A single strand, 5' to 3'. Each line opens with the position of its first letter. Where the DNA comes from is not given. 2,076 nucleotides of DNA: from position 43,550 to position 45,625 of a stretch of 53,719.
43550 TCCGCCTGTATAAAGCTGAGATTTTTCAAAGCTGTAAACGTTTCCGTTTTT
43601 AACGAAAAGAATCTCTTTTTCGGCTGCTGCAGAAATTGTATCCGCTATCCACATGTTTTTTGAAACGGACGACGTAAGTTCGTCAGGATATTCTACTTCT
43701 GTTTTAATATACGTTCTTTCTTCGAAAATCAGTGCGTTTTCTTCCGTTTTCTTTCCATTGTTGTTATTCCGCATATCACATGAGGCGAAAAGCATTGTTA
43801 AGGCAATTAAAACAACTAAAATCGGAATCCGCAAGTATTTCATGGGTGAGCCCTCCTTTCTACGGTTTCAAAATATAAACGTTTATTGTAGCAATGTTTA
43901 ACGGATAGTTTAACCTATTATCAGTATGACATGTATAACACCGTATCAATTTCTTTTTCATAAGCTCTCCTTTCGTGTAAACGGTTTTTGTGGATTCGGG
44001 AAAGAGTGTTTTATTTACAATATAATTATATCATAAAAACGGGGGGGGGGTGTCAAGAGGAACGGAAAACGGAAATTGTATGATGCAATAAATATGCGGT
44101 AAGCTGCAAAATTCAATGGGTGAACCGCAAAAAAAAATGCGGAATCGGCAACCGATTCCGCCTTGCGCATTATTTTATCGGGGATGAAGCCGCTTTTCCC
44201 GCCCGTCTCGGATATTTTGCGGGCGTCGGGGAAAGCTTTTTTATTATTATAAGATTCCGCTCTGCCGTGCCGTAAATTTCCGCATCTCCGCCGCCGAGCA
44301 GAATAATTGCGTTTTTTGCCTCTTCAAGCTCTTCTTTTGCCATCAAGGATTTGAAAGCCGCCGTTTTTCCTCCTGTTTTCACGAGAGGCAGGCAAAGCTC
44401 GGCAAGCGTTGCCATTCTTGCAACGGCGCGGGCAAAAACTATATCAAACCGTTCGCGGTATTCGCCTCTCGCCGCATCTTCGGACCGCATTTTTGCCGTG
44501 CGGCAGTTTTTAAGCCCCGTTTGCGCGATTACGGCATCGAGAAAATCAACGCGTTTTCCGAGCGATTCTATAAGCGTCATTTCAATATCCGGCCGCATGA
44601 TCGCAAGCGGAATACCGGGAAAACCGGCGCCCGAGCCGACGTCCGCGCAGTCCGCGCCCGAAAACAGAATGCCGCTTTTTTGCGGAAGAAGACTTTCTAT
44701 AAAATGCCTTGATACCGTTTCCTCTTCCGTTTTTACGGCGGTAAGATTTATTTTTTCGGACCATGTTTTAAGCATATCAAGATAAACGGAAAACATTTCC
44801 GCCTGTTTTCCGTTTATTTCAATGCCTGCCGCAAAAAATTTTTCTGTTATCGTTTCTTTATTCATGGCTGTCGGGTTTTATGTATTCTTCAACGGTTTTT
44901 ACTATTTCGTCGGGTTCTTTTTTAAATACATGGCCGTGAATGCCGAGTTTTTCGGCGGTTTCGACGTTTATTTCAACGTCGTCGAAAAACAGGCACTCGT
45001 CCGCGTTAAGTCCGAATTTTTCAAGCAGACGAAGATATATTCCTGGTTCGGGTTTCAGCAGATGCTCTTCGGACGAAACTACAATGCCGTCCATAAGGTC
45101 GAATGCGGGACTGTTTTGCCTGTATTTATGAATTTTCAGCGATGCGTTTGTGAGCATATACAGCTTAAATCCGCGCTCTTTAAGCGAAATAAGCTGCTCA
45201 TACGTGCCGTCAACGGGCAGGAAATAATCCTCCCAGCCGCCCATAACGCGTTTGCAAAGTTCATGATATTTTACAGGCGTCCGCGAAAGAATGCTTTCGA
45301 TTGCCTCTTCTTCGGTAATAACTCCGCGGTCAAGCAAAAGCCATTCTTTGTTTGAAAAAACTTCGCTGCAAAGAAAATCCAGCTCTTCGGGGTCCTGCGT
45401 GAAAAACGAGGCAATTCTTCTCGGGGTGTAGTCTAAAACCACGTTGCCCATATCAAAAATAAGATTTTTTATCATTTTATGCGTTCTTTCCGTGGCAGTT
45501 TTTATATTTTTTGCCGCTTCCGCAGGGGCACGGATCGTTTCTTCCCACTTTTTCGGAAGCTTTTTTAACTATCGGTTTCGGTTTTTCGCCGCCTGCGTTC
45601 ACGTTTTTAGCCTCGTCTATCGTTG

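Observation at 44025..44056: Candidate phase-variable promoter: G10 tract in the -35/-10 spacer upstream of a surface lipoprotein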

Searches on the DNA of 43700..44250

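Call 92: search_rna_families(source=window, start=43700, end=44250, threshold=evalue, max_evalue=1)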
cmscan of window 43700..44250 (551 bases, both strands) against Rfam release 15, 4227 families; matches with E-value up to 1: 4.
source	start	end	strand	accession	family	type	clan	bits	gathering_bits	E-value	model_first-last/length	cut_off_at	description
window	44125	44244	-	RF00558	L20_leader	Cis-reg; leader;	-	20.8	58.7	0.12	1-127/127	no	Ribosomal protein L20 leader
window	43852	43938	+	RF00429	SNORA29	Gene; snRNA; snoRNA; HACA-box;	CL00030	19.4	50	0.84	1-140/140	no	Small nucleolar RNA SNORA29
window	44090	44153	+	RF01726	SAM-II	Cis-reg; riboswitch;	-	18.6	44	0.63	1-60/60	no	SAM-II riboswitch aptamer (SAM-II long loop)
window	43866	43906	-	RF02350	psRNA6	Gene; sRNA;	-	12.4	60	0.4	1-333/333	no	Nitrosomonas sRNA psRNA6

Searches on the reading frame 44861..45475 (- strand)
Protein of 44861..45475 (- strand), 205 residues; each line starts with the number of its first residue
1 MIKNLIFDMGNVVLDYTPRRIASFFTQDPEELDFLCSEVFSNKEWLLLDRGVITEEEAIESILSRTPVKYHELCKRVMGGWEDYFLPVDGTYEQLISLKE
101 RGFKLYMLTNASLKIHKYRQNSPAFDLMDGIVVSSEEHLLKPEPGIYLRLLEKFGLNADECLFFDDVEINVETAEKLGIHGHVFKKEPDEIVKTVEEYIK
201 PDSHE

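Call 86: find_encoding_contigs(protein=window:44861-45475:-, flank=2500, max_places=10)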
Protein window:44861-45475:- (205 aa): no gene with exactly this product is on record in the collection.
